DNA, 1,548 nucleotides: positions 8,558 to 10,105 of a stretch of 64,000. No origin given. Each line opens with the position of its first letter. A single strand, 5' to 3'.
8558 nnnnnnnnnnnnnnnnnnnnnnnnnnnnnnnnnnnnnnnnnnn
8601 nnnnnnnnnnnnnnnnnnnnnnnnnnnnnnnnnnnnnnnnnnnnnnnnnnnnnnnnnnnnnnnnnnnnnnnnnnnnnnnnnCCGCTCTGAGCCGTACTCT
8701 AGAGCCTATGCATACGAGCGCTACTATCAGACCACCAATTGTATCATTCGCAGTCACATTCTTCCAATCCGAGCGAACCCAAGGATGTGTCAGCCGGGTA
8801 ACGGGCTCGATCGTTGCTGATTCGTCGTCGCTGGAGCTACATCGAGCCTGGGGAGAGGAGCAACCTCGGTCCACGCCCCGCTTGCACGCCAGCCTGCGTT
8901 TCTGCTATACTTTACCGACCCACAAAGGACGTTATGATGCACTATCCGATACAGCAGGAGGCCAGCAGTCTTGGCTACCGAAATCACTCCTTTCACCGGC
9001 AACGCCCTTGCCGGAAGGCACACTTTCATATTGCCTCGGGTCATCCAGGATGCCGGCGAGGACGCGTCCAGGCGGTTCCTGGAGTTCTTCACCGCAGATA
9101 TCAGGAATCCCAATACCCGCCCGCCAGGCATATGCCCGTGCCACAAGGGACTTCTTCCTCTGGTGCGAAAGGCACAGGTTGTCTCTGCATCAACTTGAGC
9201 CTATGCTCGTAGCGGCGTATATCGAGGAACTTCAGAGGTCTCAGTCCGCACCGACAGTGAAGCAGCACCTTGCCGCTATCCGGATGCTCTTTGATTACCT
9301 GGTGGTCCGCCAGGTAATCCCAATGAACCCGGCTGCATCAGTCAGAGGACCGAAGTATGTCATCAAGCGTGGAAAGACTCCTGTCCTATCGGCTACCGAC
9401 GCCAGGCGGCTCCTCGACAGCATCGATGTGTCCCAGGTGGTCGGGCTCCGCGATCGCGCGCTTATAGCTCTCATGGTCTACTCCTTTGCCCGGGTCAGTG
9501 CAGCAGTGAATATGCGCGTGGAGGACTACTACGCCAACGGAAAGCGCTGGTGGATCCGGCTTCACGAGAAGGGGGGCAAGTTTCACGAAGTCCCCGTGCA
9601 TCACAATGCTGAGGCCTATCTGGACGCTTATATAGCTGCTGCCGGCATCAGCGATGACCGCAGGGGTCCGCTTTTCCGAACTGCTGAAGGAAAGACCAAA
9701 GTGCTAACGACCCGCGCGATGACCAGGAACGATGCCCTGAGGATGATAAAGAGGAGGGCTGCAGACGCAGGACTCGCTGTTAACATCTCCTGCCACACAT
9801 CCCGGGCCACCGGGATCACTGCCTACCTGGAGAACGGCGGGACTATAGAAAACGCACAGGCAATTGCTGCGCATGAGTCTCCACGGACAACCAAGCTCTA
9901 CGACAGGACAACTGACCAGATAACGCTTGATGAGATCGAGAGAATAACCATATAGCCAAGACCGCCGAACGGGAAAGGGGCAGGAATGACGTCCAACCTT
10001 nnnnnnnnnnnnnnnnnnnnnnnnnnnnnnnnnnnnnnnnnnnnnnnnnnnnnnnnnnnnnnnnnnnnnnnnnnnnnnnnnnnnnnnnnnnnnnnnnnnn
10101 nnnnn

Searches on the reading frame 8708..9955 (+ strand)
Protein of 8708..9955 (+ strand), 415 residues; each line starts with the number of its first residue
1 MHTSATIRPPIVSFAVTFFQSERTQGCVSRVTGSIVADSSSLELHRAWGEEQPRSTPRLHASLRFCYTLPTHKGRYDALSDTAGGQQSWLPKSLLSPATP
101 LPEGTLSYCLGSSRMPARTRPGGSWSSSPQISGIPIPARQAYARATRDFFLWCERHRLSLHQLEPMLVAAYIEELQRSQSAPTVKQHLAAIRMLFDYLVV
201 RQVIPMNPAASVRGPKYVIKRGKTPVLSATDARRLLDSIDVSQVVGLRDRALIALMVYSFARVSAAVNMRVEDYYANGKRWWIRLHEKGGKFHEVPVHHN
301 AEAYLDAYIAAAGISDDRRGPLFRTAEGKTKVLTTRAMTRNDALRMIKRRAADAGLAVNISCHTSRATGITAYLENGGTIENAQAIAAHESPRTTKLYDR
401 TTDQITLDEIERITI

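Call 96: search_protein_families(library=pfam, proteins=[window:8708-9955:+], max_evalue=0.001)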
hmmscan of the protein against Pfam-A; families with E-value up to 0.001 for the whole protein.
window:8708-9955:+ (415 aa): 3 families
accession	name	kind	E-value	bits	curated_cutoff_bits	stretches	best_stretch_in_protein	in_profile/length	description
PF00589.27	Phage_integrase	-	3.1e-19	69.8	27.1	1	226-403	2-170/172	Phage integrase family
PF02899.23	Phage_int_SAM_1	-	2.4e-07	31.4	22.3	1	140-201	20-82/83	Phage integrase, N-terminal SAM-like domain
PF13495.12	Phage_int_SAM_4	-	5.6e-06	27.1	27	1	130-202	10-82/85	Phage integrase, N-terminal SAM-like domain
